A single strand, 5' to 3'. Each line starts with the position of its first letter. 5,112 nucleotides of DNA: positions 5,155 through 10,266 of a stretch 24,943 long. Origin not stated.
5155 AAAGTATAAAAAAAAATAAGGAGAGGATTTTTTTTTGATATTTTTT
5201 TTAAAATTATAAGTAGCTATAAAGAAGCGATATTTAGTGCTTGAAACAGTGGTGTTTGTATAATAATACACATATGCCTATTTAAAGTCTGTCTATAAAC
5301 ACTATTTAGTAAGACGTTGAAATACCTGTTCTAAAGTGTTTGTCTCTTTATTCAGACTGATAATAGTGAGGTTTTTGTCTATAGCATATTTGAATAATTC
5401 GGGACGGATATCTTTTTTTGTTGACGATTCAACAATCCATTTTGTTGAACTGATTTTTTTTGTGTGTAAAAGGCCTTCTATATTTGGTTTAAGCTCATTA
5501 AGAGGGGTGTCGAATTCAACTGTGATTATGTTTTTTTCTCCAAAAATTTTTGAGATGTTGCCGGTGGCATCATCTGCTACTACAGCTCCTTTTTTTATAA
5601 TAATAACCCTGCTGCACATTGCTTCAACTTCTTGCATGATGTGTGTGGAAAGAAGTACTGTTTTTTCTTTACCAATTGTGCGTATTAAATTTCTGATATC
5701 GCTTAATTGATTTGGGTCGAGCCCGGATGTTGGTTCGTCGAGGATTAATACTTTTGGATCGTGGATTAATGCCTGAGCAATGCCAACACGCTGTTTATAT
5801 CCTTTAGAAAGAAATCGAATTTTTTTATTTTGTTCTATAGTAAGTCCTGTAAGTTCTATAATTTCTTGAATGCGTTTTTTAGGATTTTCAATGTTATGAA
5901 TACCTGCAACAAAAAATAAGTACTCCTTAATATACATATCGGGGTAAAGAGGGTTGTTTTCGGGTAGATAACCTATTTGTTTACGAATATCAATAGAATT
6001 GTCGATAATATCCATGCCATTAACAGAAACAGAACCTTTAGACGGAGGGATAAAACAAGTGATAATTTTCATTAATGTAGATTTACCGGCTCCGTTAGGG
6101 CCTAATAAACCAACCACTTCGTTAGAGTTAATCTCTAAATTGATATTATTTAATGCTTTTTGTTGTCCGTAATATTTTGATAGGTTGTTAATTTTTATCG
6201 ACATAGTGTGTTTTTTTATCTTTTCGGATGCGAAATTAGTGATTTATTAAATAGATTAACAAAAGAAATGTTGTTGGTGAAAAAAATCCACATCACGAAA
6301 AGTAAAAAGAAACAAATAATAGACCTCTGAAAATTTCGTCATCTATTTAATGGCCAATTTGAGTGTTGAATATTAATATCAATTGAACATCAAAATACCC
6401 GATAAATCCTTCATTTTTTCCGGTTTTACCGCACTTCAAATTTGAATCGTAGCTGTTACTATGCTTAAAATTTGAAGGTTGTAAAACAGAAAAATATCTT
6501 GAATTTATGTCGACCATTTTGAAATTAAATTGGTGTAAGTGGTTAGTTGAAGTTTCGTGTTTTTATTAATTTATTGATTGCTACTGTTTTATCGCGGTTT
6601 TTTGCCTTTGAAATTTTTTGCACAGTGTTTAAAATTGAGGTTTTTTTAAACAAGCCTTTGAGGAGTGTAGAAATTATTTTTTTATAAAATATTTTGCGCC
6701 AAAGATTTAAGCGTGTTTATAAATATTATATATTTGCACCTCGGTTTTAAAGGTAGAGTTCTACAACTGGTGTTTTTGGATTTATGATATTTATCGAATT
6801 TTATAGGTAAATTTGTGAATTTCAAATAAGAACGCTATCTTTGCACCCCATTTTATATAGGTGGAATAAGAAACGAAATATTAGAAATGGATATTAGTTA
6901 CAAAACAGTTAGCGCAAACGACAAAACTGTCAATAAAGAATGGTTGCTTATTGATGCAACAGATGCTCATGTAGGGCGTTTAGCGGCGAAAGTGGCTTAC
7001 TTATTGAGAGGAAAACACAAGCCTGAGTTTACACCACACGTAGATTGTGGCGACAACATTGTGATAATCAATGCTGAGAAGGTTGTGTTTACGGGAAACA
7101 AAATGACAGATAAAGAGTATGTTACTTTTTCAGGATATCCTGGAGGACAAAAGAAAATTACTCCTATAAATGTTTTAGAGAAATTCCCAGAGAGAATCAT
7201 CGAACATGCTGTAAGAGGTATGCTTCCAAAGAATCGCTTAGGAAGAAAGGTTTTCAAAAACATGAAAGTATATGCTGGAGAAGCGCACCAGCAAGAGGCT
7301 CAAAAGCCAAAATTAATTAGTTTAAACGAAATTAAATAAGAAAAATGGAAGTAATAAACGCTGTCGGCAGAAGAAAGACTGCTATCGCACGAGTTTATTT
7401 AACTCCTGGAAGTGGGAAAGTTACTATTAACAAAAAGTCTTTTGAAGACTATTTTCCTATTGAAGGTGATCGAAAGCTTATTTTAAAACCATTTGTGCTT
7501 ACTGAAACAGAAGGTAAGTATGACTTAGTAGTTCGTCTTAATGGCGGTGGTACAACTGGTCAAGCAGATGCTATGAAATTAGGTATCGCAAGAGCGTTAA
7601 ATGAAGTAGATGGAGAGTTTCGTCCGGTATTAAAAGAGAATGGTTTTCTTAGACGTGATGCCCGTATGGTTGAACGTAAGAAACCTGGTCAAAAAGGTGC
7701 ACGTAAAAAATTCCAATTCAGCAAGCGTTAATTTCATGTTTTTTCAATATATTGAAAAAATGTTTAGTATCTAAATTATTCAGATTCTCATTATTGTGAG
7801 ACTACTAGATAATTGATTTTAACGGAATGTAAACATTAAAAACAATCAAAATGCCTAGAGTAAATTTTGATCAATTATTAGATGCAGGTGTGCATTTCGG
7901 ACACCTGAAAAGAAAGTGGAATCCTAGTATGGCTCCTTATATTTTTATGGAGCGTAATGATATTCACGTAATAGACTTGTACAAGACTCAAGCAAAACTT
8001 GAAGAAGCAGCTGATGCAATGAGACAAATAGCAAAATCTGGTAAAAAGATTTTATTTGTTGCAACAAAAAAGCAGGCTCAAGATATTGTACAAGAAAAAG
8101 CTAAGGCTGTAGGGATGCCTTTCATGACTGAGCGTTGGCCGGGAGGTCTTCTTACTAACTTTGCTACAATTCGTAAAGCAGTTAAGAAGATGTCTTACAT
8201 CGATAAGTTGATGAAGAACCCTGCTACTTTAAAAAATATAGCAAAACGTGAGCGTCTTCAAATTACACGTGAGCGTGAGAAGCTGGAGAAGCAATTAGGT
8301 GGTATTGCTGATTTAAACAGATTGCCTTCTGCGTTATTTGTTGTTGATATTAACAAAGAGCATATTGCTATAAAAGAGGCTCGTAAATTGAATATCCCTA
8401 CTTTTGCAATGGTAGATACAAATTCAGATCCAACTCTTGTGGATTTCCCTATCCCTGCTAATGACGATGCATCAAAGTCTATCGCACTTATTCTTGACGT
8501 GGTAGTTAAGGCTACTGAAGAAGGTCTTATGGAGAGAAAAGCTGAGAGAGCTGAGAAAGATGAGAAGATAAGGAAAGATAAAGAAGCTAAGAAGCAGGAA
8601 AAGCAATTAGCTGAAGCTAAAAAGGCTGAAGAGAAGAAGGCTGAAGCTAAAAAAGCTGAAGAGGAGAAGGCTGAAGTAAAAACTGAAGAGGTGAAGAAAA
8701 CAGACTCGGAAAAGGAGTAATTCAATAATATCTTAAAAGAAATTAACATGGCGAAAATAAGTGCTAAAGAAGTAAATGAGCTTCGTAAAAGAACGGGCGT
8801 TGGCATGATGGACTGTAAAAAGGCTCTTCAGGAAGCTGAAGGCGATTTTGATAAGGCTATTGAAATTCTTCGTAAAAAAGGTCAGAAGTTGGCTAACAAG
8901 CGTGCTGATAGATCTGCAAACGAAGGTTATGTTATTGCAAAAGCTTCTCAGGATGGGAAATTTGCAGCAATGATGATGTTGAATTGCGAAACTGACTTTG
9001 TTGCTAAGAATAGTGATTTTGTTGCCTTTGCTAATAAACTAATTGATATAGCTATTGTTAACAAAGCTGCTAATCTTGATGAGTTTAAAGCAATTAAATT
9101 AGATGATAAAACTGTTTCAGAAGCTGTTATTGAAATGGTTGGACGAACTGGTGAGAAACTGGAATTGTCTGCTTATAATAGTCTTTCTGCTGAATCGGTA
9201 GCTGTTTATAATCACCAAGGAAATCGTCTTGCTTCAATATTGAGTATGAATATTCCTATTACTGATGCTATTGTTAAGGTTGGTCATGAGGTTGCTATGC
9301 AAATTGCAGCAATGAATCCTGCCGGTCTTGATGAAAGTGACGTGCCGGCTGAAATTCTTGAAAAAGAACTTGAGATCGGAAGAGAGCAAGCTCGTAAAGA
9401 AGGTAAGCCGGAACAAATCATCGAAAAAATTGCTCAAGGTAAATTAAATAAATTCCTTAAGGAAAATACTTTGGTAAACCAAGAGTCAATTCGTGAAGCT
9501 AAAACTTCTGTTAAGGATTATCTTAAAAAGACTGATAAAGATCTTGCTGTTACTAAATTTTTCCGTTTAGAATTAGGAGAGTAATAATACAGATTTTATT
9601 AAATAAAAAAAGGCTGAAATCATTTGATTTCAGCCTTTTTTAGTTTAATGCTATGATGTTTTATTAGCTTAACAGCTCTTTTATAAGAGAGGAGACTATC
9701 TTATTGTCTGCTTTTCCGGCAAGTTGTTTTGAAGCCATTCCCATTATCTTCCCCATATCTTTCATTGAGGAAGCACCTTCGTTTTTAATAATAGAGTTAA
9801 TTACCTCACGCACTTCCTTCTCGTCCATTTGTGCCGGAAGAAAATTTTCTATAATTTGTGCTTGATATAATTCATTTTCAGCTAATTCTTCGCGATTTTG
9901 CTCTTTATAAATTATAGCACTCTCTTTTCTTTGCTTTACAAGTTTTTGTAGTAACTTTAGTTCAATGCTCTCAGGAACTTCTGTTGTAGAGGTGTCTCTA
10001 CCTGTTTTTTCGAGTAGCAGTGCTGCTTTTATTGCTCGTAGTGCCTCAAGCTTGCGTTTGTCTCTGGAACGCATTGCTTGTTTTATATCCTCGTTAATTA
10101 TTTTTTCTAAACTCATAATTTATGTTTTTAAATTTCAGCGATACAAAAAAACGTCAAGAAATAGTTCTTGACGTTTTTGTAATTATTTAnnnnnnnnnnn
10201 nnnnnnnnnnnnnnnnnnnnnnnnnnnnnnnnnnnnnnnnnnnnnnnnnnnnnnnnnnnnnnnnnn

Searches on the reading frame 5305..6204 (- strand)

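Call 69: search_protein_families(library=pfam, proteins=[window:5305-6204:-], max_evalue=0.00001)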
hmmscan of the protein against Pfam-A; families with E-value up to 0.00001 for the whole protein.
window:5305-6204:- (300 aa): 2 families
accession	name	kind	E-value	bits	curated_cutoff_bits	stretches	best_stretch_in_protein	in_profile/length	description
PF00005.33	ABC_tran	-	9.3e-34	117.4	25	1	18-160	1-137/137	ABC transporter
PF13304.12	AAA_21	-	5.6e-11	43.5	27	1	133-190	239-300/304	AAA domain, putative AbiEii toxin, Type IV TA system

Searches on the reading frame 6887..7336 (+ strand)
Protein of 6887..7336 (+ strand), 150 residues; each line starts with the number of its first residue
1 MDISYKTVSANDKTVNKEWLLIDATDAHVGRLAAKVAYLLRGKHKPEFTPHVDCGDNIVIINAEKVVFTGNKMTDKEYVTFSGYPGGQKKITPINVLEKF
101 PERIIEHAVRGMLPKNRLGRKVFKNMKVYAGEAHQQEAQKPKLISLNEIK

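Call 69: search_protein_families(library=pfam, proteins=[window:6887-7336:+], max_evalue=0.00001)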
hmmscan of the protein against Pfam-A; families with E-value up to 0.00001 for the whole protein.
window:6887-7336:+ (150 aa): 1 family
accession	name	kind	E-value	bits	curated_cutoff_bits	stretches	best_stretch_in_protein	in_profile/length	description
PF00572.24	Ribosomal_L13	-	1.1e-46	158.2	23.8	1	17-134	1-118/119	Ribosomal protein L13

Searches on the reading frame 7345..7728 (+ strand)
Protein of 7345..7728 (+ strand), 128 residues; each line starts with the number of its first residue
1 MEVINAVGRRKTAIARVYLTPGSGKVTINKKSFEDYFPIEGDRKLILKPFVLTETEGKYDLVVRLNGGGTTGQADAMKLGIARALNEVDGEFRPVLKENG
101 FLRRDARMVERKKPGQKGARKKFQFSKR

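Call 69: search_protein_families(library=pfam, proteins=[window:7345-7728:+], max_evalue=0.00001)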
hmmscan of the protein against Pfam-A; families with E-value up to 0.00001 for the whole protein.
window:7345-7728:+ (128 aa): 1 family
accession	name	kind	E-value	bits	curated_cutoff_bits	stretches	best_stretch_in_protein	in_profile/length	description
PF00380.25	Ribosomal_S9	-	2.2e-48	164.1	22.5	1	8-128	1-121/121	Ribosomal protein S9/S16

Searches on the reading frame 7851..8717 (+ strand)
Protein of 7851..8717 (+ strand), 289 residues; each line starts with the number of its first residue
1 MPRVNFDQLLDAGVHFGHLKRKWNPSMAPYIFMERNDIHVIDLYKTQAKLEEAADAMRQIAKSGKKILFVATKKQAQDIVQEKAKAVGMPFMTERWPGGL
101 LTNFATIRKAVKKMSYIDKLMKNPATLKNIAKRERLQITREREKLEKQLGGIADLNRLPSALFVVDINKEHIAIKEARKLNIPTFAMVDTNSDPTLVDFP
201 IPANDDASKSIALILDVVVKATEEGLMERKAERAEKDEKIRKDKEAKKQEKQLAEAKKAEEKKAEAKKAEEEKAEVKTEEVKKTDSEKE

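Call 69: search_protein_families(library=pfam, proteins=[window:7851-8717:+], max_evalue=0.00001)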
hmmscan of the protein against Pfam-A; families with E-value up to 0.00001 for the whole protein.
window:7851-8717:+ (289 aa): 1 family
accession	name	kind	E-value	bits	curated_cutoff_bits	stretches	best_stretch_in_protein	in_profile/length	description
PF00318.25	Ribosomal_S2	-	3.2e-90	301.6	26.1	1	9-225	1-216/216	Ribosomal protein S2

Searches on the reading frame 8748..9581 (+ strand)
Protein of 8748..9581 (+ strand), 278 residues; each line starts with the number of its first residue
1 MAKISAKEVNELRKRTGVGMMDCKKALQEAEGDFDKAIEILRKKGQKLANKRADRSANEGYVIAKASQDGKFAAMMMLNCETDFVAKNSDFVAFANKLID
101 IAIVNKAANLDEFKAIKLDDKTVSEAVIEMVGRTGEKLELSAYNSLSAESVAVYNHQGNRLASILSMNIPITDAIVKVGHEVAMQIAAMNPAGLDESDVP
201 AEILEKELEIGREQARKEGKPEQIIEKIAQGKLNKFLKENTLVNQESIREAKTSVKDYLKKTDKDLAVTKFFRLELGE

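Call 69: search_protein_families(library=pfam, proteins=[window:8748-9581:+], max_evalue=0.00001)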
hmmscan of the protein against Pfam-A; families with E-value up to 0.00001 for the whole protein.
window:8748-9581:+ (278 aa): 2 families
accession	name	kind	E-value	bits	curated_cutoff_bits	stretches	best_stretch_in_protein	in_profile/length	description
PF00889.24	EF_TS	-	4.4e-59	200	27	1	73-278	1-204/204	Elongation factor TS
PF25025.1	EF-Ts_N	-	6e-07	29.8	33.2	1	7-47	15-56/60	Elongation factor Ts, mitochondrial, N-terminal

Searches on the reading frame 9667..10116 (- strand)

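Call 69: search_protein_families(library=pfam, proteins=[window:9667-10116:-], max_evalue=0.00001)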
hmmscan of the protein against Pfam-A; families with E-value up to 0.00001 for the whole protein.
window:9667-10116:- (150 aa): 1 family
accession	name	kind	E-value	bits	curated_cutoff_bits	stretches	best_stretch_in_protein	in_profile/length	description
PF09424.15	YqeY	-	4.2e-41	140.8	27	1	7-149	4-143/143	Yqey-like protein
